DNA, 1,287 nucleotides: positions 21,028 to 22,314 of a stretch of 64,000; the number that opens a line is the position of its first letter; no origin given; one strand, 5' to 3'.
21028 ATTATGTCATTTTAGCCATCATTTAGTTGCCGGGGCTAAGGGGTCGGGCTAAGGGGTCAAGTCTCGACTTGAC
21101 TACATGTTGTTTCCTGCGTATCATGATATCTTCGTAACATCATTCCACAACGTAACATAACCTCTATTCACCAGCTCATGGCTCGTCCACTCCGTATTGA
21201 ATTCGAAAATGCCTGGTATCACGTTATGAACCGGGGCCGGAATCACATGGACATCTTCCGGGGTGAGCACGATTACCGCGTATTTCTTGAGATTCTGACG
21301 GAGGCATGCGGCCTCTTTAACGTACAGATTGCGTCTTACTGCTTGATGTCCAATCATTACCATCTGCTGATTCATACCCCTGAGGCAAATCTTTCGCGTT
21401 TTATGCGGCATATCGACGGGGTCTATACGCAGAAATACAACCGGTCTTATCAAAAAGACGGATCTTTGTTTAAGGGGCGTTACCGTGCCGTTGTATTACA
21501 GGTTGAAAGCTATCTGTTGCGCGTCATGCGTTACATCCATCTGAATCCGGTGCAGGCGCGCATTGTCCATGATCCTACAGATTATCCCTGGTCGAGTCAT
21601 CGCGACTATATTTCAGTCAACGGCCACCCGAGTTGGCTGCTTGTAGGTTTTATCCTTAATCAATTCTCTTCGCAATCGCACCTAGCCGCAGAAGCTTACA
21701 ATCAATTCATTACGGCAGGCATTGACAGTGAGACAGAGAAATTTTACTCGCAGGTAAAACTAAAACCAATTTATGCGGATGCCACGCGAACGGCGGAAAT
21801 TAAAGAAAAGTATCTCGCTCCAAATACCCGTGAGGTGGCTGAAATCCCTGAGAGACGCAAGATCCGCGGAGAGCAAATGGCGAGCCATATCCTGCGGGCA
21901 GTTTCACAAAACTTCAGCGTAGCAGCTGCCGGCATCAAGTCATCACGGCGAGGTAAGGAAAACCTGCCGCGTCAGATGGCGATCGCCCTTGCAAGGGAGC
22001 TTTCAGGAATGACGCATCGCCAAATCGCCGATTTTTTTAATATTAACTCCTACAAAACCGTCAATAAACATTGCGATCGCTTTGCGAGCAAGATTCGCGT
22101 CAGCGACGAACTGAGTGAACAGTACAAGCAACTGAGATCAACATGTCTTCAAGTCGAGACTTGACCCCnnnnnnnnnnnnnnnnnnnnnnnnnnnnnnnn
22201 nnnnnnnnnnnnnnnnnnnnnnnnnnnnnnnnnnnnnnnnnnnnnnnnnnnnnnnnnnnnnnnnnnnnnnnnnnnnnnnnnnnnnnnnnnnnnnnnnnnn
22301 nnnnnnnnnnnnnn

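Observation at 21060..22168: REP-RAYT unit with a DnaA-C-like tail, plus orphan REP copies at 6493 and 15747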

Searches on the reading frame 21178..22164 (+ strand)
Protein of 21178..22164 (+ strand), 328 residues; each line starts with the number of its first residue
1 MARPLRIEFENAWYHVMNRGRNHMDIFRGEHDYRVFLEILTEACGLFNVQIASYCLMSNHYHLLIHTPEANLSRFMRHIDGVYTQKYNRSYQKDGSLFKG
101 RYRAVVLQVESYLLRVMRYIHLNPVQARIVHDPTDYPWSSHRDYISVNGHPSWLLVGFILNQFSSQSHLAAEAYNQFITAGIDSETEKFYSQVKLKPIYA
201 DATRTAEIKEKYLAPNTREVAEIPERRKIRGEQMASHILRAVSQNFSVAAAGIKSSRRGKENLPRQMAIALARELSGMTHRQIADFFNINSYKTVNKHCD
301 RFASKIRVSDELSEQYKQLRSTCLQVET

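Call 4: search_protein_families(library=pfam, proteins=[window:21178-22164:+], max_evalue=0.1)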
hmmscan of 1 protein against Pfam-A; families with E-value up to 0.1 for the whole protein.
window:21178-22164:+ (328 aa): 4 families
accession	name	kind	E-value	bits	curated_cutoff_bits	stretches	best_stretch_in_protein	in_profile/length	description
PF01797.21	Y1_Tnp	-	4.1e-15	56.4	23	1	10-121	3-119/121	Transposase IS200 like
PF08299.17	Bac_DnaA_C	-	3.8e-10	40.1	31.5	1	237-300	3-67/69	Bacterial dnaA protein helix-turn-helix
PF00196.25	GerE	-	0.0096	16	23.5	1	273-310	13-49/57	Bacterial regulatory proteins, luxR family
PF08281.18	Sigma70_r4_2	-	0.089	12.9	25.7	0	264-290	13-39/54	Sigma-70, region 4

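Call 5: search_protein_families(library=ncbifam, proteins=[window:21178-22164:+], max_evalue=0.1)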
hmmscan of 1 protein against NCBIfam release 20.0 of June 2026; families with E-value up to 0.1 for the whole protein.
window:21178-22164:+ (328 aa): 7 families
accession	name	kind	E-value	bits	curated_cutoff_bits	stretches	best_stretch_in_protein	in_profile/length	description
NF047646.1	REP_Tyr_transpos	equivalog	4.8e-19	68.7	80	1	6-139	4-146/146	REP-associated tyrosine transposase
TIGR00362.1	DnaA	equivalog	1.7e-11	43.9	343.9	1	232-321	345-435/437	chromosomal replication initiator protein DnaA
NF001154.0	PRK00149.3-3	equivalog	1.6e-05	24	410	1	211-319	343-454/462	chromosomal replication initiator protein DnaA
NF033573.1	transpos_IS200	equivalog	4.5e-05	23.7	55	1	14-94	13-93/126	IS200/IS605 family transposase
NF009087.0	PRK12422.1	equivalog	0.0055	15.9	657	1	235-319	354-443/455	chromosomal replication initiator protein DnaA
NF009179.0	PRK12527.1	equivalog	0.039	14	162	1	269-302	113-145/159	RNA polymerase sigma factor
NF000141.1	linco_LnuC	exception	0.095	12.6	300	0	17-54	36-72/164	lincosamide nucleotidyltransferase Lnu(C)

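Call 12: search_dna_similar(query=window:21178-22164:+, collection=plasmids, mode=protein, max_rows=15)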
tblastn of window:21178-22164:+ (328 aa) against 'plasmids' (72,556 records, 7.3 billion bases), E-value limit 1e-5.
Records with a match: 27; places in all: 30; records where one place covers at least 80% of the query: 1.
Best place of each record, by identity: <60% 27.
By first word of the organism name: Paraburkholderia 8; Skermanella 3; Legionella 2; Rhodospirillum 2; Nostoc 2; Sporomusa 1; Pseudomonas 1; Pseudoalteromonas 1; Iodobacter 1; Klebsiella 1; and 5 more.
By predicted mobility (MOB-suite, as given by PLSDB): non-mobilizable 19; mobilizable 5; conjugative 3.
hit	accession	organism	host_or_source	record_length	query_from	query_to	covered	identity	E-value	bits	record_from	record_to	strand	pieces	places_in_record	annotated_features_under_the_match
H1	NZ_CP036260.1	Sporomusa termitida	whole organism,intestinal contents of ...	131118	1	314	96%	27.3%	1e-22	106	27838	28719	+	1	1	transposase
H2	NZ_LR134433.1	Legionella adelaidensis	environmental,Cooling tower water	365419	1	186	57%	43.5%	3e-45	171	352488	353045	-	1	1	transposase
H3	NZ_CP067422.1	Skermanella sp. TT6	Homo sapiens,single cell,skin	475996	1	185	56%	33.2%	1e-26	117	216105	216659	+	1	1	transposase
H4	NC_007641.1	Rhodospirillum rubrum ATCC 11170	-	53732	1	142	43%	42.7%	2e-25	114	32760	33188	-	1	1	transposase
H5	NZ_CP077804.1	Rhodospirillum rubrum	cell culture,culture collection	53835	1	142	43%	42.7%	2e-25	114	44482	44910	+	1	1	transposase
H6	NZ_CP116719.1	Pseudomonas aeruginosa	Homo sapiens,urine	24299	1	179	55%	33.7%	4e-24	110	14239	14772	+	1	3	transposase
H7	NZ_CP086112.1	Skermanella rosea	single cell,hydrocarbon-contaminated ...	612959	1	157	48%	37.0%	2e-27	119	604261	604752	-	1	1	transposase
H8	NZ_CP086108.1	Skermanella mucosa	single cell,crude oil contaminated ...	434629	1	151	46%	37.5%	9e-27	118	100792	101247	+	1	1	transposase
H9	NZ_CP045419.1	Pseudoalteromonas sp. THAF3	pure culture,Surface of a polyethylene ...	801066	1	142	43%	38.9%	1e-22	105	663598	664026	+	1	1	none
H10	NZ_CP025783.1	Iodobacter fluviatilis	whole organism,Glacial lake sediment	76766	15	157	44%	36.0%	7e-22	103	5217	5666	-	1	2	transposase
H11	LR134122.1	Klebsiella aerogenes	not available: to be reported later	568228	19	169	46%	32.9%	1e-12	76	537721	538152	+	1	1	hisS_3: Histidyl-tRNA synthetase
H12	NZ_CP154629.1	Acetoanaerobium noterae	cell culture,Sludge of a digestion ...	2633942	1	144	44%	34.0%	3e-20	99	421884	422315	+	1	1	none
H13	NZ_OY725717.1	Collinsella aerofaciens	-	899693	11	171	49%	28.7%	1e-13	79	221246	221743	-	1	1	transposase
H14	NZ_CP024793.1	Nostoc flagelliforme CCNUN1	cell culture,desert soil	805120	1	174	53%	26.3%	5e-6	56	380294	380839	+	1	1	transposase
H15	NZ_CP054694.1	Nostoc edaphicum CCNP1411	-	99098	34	191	48%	27.8%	2e-8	63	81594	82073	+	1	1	transposase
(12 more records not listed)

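Call 13: find_encoding_contigs(protein=window:21178-22164:+, flank=10000, max_places=6)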
Protein window:21178-22164:+ (328 aa): 1 contig read that carries it; 1 place shown.
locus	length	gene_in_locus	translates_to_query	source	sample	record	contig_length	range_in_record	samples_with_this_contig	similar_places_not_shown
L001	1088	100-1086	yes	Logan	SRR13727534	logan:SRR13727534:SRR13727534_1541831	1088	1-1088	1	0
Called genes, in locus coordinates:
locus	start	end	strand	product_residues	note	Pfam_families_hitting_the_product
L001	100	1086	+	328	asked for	PF01797:Y1_Tnp, PF08299:Bac_DnaA_C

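Call 14: find_homologous_proteins(query=window:21178-22164:+)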
Query window:21178-22164:+ (328 aa): 7738 proteins with E <= 0.001 among 8000 candidates; the best 120 are listed.
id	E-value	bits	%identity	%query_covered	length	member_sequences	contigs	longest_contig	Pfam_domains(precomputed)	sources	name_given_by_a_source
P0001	3.0e-219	744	100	100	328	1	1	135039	PF08299.18,PF01797.22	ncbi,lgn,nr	ncbi:MAG: transposase [Candidatus Omnitrophota bacterium]|nr:transposase [Candidatus Omnitrophota ba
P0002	9.6e-99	349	48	100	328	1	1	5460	PF01797.22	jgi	jgi:putative transposase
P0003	2.1e-98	348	49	100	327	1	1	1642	PF08299.18,PF01797.22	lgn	-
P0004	2.1e-97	344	48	100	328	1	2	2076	PF08299.18,PF01797.22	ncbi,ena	-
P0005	2.8e-97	344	49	100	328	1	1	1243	PF08299.18,PF01797.22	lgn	-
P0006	3.3e-97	344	49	100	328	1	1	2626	PF08299.18,PF01797.22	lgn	-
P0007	6.4e-97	343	48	100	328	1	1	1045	PF01797.22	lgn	-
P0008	9.0e-97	342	47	98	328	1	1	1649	PF01797.22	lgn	-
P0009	1.3e-96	342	48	100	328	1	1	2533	PF08299.18,PF01797.22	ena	-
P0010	3.2e-96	340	47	98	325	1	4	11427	PF08299.18,PF01797.22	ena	-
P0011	5.8e-96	340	47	100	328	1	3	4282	PF08299.18,PF01797.22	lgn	-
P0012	3.1e-95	337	48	100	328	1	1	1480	PF08299.18,PF01797.22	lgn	-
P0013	1.9e-94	335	48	100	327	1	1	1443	PF08299.18,PF01797.22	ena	-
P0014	2.8e-94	334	46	100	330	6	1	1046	PF08299.18,PF01797.22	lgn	-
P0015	3.7e-94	334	45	99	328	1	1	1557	PF08299.18,PF01797.22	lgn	-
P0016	8.4e-94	332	47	100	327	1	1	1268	PF08299.18,PF01797.22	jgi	jgi:putative transposase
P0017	1.0e-93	332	45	100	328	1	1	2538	PF08299.18,PF01797.22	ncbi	-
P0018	1.2e-93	332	46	100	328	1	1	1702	PF08299.18,PF01797.22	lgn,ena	-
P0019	1.2e-93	332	46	100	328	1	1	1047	PF08299.18,PF01797.22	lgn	-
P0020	1.3e-93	332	45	100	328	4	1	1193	PF08299.18,PF01797.22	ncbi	-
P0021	4.5e-93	330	47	100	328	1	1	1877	PF08299.18,PF01797.22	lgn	-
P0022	5.4e-93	330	45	100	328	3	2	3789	PF08299.18,PF01797.22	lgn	-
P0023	5.5e-93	330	46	100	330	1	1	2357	PF08299.18,PF01797.22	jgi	jgi:REP-associated tyrosine transposase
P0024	2.3e-92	328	46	99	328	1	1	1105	PF08299.18,PF01797.22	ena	-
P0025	2.9e-92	327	46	99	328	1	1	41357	PF08299.18,PF01797.22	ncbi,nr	ncbi:MAG: transposase [Candidatus Omnitrophica bacterium]|nr:transposase [Candidatus Omnitrophota ba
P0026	4.0e-92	327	45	100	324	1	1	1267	PF01797.22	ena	-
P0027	4.1e-92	327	45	100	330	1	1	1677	PF08299.18,PF01797.22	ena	-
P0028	4.3e-92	327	46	100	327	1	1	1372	PF08299.18,PF01797.22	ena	-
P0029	5.1e-92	327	45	100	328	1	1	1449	PF08299.18,PF01797.22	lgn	-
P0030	5.2e-92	327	45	99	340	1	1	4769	PF08299.18,PF01797.22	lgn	-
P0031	6.9e-92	326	46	99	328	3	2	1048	PF08299.18,PF01797.22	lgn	-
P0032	9.3e-92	326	44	100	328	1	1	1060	PF08299.18,PF01797.22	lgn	-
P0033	9.3e-92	326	46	98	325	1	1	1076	PF08299.18,PF01797.22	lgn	-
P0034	1.1e-91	325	46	100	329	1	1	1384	PF08299.18,PF01797.22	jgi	-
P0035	1.4e-91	325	46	100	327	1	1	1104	PF08299.18,PF01797.22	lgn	-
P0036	1.8e-91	325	46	100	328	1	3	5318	PF08299.18,PF01797.22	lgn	-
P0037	2.2e-91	325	47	100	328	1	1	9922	PF08299.18,PF01797.22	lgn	-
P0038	8.9e-91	323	45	100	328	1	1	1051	PF01797.22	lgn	-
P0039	1.1e-90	322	45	100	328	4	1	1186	PF08299.18,PF01797.22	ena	-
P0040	1.1e-90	322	45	100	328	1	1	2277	PF01797.22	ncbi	-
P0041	1.1e-90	322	44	100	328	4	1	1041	PF08299.18,PF01797.22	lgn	-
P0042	2.8e-90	321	46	99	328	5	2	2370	PF01797.22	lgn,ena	-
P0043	3.0e-90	321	44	100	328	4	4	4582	PF08299.18,PF01797.22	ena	-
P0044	5.4e-90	320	44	100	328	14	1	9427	PF08299.18,PF01797.22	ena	-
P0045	1.5e-89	319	45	100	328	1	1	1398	PF08299.18,PF01797.22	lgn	-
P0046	1.9e-89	318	45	100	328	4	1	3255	PF08299.18,PF01797.22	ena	-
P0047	2.1e-89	318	44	100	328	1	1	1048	PF08299.18,PF01797.22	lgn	-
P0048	2.4e-89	318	47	97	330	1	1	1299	PF08299.18,PF01797.22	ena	-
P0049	3.0e-89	318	46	100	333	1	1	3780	PF08299.18,PF01797.22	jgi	jgi:putative transposase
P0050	4.1e-89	317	44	100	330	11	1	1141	PF01797.22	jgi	jgi:REP element-mobilizing transposase RayT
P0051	4.7e-89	317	44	99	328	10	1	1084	PF08299.18,PF01797.22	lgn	-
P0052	7.3e-89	316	47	97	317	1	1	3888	PF01797.22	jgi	-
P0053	8.5e-89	316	45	100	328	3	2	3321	PF08299.18,PF01797.22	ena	-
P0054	8.6e-89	316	44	100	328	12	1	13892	PF08299.18,PF01797.22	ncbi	-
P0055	9.9e-89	316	46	100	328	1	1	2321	PF08299.18,PF01797.22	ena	-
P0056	1.0e-88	316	47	100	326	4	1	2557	PF08299.18,PF01797.22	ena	-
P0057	1.0e-88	316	45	100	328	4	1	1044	PF08299.18,PF01797.22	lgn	-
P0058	1.1e-88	316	43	100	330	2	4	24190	PF08299.18,PF01797.22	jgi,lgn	-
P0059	1.2e-88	316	46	100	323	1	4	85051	PF01797.22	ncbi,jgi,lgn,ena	-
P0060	2.6e-88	314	43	100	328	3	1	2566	PF08299.18,PF01797.22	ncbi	-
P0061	2.6e-88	314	44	100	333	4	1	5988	PF08299.18,PF01797.22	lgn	-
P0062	2.7e-88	314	46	100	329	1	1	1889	PF08299.18,PF01797.22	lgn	-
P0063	3.4e-88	314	44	99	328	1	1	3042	PF08299.18,PF01797.22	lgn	-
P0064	3.5e-88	314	47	91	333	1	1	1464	PF08299.18,PF01797.22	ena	-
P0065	3.7e-88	314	45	99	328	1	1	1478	PF01797.22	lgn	-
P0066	3.9e-88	314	44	98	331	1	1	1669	PF01797.22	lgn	-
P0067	5.9e-88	313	42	99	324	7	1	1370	PF08299.18,PF01797.22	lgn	-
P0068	6.2e-88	313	43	100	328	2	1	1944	PF08299.18,PF01797.22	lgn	-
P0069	7.1e-88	313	45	100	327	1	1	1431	PF08299.18,PF01797.22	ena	-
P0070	7.6e-88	313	44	100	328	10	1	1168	PF01797.22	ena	-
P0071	1.1e-87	312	45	99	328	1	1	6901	PF08299.18,PF01797.22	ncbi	-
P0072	1.1e-87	312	45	100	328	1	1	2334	PF08299.18,PF01797.22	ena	-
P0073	1.6e-87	312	44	100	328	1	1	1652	PF01797.22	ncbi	-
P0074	1.8e-87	312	43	100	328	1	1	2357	PF01797.22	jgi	jgi:putative transposase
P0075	2.0e-87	312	43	100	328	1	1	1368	PF08299.18,PF01797.22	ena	-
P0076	2.3e-87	311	45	100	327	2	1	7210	PF08299.18,PF01797.22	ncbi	-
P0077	2.4e-87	311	43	100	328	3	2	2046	PF01797.22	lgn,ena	-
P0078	3.6e-87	311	43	100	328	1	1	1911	PF08299.18,PF01797.22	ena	-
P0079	4.0e-87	311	44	100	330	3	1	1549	PF08299.18,PF01797.22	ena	-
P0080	4.9e-87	310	45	100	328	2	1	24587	PF01797.22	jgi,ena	-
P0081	4.9e-87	310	44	100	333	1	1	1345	PF08299.18,PF01797.22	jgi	jgi:putative transposase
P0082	5.7e-87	310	43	100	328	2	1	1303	PF08299.18,PF01797.22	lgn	-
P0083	6.1e-87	310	45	100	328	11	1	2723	PF08299.18,PF01797.22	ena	-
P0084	6.9e-87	310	45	100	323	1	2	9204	PF01797.22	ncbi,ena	-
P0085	7.3e-87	310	43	100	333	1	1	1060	PF08299.18,PF01797.22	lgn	-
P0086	9.2e-87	309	45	99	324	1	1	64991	PF08299.18,PF01797.22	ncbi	-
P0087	2.5e-86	308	44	100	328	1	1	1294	PF08299.18,PF01797.22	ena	-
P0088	3.0e-86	308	44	100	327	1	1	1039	PF08299.18,PF01797.22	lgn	-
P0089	3.9e-86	307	46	99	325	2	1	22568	PF01797.22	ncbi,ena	-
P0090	4.3e-86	307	49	90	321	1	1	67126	PF08299.18,PF01797.22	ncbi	-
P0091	5.4e-86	307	45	100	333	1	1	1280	PF08299.18,PF01797.22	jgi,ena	-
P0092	7.2e-86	306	42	100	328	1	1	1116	PF08299.18,PF01797.22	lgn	-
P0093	9.0e-86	306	43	100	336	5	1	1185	PF08299.18,PF01797.22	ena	-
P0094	1.0e-85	306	43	100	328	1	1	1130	PF01797.22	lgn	-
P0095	1.1e-85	306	44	98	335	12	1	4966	PF08299.18,PF01797.22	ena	-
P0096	1.2e-85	306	44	100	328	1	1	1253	PF01797.22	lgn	-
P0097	1.7e-85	305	43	100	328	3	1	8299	PF08299.18,PF01797.22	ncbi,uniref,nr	ncbi:MAG: hypothetical protein SCARUB_04182 [Candidatus Scalindua rubra]|uniref:Transposase IS200-li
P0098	1.9e-85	305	43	98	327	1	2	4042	PF08299.18,PF01797.22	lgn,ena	-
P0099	2.0e-85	305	43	100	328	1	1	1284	PF08299.18,PF01797.22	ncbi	-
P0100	2.5e-85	305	43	99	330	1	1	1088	PF08299.18,PF01797.22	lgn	-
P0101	6.7e-85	303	46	95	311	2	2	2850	PF08299.18,PF01797.22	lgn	-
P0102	1.6e-84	302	45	95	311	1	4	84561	PF08299.18,PF01797.22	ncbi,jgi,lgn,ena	-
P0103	1.8e-84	302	44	98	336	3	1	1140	PF08299.18,PF01797.22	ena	-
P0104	2.3e-84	301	44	95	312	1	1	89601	PF08299.18,PF01797.22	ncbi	-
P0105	2.9e-84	301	43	100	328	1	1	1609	PF08299.18,PF01797.22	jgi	jgi:REP element-mobilizing transposase RayT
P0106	3.8e-84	301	45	100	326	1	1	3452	PF08299.18,PF01797.22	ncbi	-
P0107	8.7e-84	300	44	100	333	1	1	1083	PF01797.22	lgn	-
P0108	8.8e-84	300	44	99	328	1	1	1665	PF01797.22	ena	-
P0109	2.0e-83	298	41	100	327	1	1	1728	PF08299.18,PF01797.22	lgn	-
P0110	2.5e-83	298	44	100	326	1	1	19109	PF01797.22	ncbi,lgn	-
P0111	4.5e-83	297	43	100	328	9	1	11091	PF08299.18,PF01797.22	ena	-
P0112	4.8e-83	297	45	97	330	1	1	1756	PF01797.22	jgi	jgi:putative transposase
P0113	7.6e-83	297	41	100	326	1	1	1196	PF08299.18,PF01797.22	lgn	-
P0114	8.1e-83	296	45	95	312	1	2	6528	PF08299.18,PF01797.22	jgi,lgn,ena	-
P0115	8.7e-83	296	43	100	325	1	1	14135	PF08299.18,PF01797.22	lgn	-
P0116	1.5e-82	296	42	100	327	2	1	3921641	PF08299.18,PF01797.22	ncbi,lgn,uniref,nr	ncbi:MAG: transposase [Candidatus Nitronauta litoralis]|uniref:Transposase n=1 Tax=Candidatus Nitron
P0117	3.1e-82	295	43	95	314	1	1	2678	PF01797.22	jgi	jgi:REP element-mobilizing transposase RayT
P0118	3.7e-82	294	43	100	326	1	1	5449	PF01797.22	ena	-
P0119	3.9e-82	294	45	95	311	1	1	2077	PF08299.18,PF01797.22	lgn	-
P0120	4.4e-82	294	43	99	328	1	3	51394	PF08299.18,PF01797.22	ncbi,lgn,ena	-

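Call 29: find_related_loci(query=A2, collection=metagenome_contigs, flank=6000)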
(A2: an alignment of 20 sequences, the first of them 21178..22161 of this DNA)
Query A2 (328 aa) in metagenome_contigs; peptide patterns used: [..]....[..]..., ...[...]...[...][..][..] (x = any residue, [..] = any of these).
600 stretches matched a pattern (row limit reached: there are more); 517 encode a relative of the query (tblastn E <= 1e-3); the best 80 are kept; 80 distinct loci.
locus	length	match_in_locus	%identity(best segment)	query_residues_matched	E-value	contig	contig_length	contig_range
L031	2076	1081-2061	48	1-327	1e-111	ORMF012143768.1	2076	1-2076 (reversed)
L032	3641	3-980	47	2-328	1e-101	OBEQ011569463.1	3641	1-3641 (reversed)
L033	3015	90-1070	46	1-327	5e-103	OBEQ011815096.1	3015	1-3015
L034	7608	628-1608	46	1-327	1e-99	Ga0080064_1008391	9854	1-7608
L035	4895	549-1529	46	1-327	9e-100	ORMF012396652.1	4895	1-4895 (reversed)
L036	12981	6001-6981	45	1-328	5e-99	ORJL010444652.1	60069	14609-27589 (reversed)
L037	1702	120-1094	46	1-325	3e-105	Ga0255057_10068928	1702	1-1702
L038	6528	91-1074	46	1-328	3e-97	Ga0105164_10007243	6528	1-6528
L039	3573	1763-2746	45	1-328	3e-98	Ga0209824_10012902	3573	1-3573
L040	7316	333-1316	44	1-328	8e-97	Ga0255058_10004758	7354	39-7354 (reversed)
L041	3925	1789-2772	45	1-328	8e-98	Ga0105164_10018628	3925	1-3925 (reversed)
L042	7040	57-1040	45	1-328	9e-96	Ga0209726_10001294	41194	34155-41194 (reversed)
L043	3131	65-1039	44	3-327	3e-96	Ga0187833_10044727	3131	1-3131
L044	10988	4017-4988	42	1-325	7e-94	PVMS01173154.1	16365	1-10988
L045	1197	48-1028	43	1-327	5e-99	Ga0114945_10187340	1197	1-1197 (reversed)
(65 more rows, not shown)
